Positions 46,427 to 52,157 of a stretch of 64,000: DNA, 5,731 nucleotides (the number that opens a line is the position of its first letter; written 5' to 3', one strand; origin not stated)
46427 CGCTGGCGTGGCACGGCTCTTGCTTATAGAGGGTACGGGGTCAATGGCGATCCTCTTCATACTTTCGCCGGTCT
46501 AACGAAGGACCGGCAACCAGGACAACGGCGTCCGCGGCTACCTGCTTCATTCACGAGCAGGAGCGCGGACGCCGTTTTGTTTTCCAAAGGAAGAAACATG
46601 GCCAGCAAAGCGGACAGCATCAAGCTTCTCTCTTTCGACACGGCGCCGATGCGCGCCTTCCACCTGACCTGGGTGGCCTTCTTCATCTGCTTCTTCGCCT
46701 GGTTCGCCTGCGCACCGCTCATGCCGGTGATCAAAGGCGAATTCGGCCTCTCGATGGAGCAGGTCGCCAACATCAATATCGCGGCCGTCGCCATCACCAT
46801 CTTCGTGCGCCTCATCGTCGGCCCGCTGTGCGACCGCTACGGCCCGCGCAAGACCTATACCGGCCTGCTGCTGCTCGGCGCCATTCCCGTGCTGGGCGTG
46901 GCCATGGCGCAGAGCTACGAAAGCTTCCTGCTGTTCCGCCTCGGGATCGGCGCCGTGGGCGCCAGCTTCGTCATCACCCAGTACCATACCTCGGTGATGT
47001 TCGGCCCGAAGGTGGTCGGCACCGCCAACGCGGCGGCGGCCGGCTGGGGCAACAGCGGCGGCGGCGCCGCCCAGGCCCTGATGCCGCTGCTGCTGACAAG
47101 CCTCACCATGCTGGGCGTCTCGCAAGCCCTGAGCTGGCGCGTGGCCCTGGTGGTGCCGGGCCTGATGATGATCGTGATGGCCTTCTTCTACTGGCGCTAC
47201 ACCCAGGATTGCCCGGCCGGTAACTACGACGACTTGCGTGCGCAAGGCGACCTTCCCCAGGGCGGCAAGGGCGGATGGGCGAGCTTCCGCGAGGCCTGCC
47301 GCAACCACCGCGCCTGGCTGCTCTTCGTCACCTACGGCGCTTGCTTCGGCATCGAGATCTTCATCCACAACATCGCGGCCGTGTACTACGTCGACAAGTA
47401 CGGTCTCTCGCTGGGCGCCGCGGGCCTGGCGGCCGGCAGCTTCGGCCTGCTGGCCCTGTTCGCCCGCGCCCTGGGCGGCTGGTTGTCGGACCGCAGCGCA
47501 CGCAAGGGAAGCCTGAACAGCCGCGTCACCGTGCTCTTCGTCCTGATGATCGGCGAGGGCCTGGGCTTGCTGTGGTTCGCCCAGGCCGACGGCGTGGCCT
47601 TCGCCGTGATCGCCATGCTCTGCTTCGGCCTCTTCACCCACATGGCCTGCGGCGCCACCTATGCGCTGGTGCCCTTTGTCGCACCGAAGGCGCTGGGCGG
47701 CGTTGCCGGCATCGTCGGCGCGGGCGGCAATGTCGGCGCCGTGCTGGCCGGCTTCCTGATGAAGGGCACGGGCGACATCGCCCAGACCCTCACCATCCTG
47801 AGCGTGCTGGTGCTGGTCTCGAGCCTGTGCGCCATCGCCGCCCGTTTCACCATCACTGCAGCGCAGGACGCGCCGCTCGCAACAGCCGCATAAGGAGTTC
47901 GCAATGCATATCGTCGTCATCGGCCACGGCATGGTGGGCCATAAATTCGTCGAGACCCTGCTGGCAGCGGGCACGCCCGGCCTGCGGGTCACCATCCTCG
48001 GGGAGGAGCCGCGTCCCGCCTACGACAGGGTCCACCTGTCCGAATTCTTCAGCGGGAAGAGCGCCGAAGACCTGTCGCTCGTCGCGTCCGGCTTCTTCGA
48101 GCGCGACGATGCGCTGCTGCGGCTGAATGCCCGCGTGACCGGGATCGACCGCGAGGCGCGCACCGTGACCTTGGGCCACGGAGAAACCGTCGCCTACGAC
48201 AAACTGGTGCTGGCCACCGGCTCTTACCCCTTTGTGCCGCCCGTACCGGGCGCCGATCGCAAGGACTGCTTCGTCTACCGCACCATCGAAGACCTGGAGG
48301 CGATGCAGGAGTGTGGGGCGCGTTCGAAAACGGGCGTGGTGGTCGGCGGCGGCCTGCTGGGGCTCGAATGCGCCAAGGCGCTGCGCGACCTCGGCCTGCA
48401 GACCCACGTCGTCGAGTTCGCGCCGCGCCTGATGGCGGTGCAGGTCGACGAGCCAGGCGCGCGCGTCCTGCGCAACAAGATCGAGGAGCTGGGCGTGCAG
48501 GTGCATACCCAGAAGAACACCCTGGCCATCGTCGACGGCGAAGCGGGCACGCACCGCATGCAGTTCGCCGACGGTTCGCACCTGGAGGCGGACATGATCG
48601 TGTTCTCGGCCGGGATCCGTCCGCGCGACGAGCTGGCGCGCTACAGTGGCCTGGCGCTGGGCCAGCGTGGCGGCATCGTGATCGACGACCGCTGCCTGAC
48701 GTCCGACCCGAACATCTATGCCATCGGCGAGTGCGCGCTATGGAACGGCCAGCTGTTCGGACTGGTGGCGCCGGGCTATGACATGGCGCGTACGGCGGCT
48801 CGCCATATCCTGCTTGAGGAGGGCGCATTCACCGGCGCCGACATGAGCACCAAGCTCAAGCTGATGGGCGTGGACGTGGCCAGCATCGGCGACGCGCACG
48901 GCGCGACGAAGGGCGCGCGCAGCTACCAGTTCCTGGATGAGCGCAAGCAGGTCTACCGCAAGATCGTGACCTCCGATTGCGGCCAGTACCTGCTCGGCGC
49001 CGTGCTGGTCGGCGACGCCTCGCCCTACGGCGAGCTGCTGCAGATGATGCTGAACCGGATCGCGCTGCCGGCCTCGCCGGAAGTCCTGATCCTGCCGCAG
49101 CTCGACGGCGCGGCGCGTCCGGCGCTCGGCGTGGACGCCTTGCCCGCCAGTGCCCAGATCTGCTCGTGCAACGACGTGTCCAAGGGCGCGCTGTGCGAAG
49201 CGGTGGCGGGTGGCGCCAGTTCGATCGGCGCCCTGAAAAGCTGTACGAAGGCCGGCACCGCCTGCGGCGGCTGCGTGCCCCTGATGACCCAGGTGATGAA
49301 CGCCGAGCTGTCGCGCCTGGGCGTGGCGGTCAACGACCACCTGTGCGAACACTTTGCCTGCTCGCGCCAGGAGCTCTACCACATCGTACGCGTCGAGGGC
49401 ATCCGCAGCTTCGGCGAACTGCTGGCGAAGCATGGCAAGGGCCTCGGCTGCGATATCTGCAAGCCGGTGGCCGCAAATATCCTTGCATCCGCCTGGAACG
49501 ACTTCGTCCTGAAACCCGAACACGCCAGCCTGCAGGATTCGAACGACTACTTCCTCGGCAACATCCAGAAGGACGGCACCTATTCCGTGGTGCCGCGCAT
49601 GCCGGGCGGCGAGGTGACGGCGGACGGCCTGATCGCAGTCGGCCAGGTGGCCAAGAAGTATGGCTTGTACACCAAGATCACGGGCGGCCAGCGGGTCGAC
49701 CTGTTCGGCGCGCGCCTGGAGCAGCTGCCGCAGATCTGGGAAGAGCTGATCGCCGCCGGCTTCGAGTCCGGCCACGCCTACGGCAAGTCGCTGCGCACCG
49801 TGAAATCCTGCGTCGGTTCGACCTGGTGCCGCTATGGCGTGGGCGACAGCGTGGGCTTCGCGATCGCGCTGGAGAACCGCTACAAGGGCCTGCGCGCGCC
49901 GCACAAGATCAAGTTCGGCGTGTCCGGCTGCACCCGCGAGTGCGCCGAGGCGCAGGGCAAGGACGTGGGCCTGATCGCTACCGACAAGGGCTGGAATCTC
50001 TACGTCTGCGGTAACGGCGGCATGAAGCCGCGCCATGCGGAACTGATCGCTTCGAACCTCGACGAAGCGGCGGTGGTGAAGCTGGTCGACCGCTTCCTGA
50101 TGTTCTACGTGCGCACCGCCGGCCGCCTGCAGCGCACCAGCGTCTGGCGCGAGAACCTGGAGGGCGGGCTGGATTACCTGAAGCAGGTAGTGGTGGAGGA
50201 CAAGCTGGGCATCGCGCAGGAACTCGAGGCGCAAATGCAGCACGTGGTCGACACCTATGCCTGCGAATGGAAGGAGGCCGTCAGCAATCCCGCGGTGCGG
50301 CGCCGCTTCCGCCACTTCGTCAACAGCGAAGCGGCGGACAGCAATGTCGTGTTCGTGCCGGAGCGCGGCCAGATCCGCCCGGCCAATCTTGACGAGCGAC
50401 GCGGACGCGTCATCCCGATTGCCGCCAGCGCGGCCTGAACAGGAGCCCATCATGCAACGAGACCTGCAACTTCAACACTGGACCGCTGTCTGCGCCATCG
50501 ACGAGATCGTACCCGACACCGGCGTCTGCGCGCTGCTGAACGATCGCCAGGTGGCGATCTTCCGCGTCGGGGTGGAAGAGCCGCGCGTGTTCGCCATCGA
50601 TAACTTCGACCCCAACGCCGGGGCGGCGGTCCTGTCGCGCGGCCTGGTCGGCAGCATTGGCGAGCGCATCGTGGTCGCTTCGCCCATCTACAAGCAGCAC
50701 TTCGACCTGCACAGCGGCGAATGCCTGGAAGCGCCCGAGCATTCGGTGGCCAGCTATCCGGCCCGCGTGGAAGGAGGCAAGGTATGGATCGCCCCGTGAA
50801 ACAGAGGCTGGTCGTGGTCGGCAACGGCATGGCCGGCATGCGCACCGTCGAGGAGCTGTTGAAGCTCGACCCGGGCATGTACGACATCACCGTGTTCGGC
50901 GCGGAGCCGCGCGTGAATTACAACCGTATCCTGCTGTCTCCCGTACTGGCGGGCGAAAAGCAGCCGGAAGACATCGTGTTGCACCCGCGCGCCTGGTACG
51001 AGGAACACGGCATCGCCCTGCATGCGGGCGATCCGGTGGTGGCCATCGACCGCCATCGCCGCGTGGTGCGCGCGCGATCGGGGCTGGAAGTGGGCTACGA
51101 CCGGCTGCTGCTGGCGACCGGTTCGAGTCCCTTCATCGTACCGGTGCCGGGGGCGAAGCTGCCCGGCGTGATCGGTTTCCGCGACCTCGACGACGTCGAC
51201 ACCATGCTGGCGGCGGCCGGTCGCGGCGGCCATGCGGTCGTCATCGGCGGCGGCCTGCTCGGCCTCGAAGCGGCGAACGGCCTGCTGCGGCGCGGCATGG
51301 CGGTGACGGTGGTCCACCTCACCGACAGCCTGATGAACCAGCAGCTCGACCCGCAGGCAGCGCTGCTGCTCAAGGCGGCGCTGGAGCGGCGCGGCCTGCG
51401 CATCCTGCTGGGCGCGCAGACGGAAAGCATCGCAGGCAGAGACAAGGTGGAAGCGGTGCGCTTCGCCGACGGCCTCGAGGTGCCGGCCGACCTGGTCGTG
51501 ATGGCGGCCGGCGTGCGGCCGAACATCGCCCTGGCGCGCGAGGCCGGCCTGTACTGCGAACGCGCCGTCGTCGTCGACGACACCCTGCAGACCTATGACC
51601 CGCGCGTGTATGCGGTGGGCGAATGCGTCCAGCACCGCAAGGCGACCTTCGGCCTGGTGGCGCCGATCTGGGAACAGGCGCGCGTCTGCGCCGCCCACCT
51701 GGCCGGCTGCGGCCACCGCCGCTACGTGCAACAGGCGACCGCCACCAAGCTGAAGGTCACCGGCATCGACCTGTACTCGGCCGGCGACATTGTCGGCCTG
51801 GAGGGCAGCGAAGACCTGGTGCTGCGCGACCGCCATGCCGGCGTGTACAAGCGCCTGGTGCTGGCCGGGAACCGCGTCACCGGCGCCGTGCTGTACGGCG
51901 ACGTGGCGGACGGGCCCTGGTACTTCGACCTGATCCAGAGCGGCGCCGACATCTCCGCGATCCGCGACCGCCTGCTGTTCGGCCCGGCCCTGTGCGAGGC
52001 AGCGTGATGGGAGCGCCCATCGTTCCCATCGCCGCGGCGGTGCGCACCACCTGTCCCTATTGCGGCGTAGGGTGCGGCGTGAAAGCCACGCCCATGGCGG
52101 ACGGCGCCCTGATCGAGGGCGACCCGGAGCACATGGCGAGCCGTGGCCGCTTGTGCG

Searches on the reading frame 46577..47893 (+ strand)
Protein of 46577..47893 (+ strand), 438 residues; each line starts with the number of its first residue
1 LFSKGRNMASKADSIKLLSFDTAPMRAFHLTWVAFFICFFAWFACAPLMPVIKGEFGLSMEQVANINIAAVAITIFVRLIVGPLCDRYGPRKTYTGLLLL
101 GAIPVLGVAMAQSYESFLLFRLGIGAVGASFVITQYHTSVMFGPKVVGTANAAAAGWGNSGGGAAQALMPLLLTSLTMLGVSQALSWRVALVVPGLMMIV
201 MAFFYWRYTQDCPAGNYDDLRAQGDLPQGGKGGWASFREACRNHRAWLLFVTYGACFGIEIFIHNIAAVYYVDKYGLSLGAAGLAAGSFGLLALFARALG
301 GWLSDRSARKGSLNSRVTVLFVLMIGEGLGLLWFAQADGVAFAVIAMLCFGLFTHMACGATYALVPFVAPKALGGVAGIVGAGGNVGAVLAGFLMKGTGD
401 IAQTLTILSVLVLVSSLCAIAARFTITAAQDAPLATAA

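Call 41: search_protein_families(library=pfam, proteins=[window:46577-47893:+], max_evalue=0.00001)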
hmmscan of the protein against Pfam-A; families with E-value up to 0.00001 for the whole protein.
window:46577-47893:+ (438 aa): 1 family
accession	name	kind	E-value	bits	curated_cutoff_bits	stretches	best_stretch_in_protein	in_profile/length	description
PF07690.21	MFS_1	-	3.8e-34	118.6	33.4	1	32-391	2-346/347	Major Facilitator Superfamily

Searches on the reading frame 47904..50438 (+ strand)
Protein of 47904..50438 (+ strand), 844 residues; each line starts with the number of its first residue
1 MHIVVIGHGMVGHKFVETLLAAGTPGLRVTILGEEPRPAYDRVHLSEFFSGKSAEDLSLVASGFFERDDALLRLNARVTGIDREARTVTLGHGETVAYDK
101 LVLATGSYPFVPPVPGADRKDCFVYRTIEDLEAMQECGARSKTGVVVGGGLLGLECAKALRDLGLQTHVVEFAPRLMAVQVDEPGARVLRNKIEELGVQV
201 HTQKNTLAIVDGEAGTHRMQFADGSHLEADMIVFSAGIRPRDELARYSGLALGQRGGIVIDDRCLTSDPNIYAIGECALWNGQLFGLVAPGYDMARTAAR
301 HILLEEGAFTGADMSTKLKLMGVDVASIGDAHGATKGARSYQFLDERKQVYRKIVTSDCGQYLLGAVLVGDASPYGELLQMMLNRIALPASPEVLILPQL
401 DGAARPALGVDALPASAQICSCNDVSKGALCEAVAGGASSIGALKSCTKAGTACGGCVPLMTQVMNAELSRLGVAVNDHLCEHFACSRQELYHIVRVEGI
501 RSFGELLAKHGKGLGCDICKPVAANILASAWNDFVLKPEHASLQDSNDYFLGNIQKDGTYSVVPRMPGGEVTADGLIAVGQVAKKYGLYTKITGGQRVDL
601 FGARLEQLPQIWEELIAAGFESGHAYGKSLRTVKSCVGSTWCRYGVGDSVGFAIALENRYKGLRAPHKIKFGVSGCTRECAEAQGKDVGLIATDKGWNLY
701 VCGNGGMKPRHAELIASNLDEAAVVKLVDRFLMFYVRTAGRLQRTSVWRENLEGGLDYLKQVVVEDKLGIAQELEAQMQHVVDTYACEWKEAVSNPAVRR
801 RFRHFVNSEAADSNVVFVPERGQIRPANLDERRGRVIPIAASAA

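Call 41: search_protein_families(library=pfam, proteins=[window:47904-50438:+], max_evalue=0.00001)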
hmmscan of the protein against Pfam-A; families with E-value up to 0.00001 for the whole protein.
window:47904-50438:+ (844 aa): 6 families
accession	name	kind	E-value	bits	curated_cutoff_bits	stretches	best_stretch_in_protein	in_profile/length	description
PF07992.20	Pyr_redox_2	-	1.8e-57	195.4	26.1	1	1-297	1-286/291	Pyridine nucleotide-disulphide oxidoreductase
PF01077.27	NIR_SIR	-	2.5e-20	73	27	1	627-763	2-150/158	Nitrite and sulphite reductase 4Fe-4S domain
PF00070.33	Pyr_redox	-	8.5e-19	68.3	22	1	145-221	3-79/82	Pyridine nucleotide-disulphide oxidoreductase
PF03460.22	NIR_SIR_ferr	-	1.8e-13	50.5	24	1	555-617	3-68/69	Nitrite/Sulfite reductase ferredoxin-like half domain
PF04324.20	Fer2_BFD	-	2e-12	47.7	26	1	419-465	2-48/50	BFD-like [2Fe-2S] binding domain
PF18267.7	Rubredoxin_C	-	2.2e-10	40.8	25.9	1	315-384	2-68/70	Rubredoxin NAD+ reductase C-terminal domain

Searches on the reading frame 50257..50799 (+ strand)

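Call 81: search_protein_families(library=pfam, proteins=[window:50257-50799:+], max_evalue=0.001)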
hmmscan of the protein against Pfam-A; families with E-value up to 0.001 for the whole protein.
window:50257-50799:+ (180 aa): 2 families
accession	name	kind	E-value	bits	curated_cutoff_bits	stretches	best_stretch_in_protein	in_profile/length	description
PF13806.12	Rieske_2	-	1.2e-39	134.8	27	1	74-178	1-103/104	Rieske-like [2Fe-2S] domain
PF00355.32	Rieske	-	0.00062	20.1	20.3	1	74-168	1-88/88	Rieske [2Fe-2S] domain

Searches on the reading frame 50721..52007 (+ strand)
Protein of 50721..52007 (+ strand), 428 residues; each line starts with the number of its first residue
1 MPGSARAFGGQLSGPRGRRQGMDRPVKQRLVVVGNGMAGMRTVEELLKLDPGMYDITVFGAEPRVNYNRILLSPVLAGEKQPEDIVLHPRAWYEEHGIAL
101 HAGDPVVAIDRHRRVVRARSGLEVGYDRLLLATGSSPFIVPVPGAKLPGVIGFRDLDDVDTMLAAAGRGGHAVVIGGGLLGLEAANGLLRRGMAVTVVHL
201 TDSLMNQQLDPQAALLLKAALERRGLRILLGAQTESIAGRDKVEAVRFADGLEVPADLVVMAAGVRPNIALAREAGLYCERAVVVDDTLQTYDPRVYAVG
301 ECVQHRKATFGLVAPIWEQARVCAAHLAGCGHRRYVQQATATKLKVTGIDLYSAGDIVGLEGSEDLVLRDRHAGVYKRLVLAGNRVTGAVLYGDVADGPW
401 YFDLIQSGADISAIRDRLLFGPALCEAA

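Call 41: search_protein_families(library=pfam, proteins=[window:50721-52007:+], max_evalue=0.00001)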
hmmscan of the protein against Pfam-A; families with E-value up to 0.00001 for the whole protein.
window:50721-52007:+ (428 aa): 5 families
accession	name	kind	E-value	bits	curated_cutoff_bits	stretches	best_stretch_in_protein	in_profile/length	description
PF07992.20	Pyr_redox_2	-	1.8e-58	198.7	26.1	1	29-307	2-278/291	Pyridine nucleotide-disulphide oxidoreductase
PF00070.33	Pyr_redox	-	4.8e-20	72.3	22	1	171-250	1-81/82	Pyridine nucleotide-disulphide oxidoreductase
PF18267.7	Rubredoxin_C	-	1.4e-17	63.8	25.9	1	341-408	2-69/70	Rubredoxin NAD+ reductase C-terminal domain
PF01266.30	DAO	-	4.1e-09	36.9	27.9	0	208-271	145-209/353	FAD dependent oxidoreductase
PF13738.12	Pyr_redox_3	-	5.6e-08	32.8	30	1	104-300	102-305/305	Pyridine nucleotide-disulphide oxidoreductase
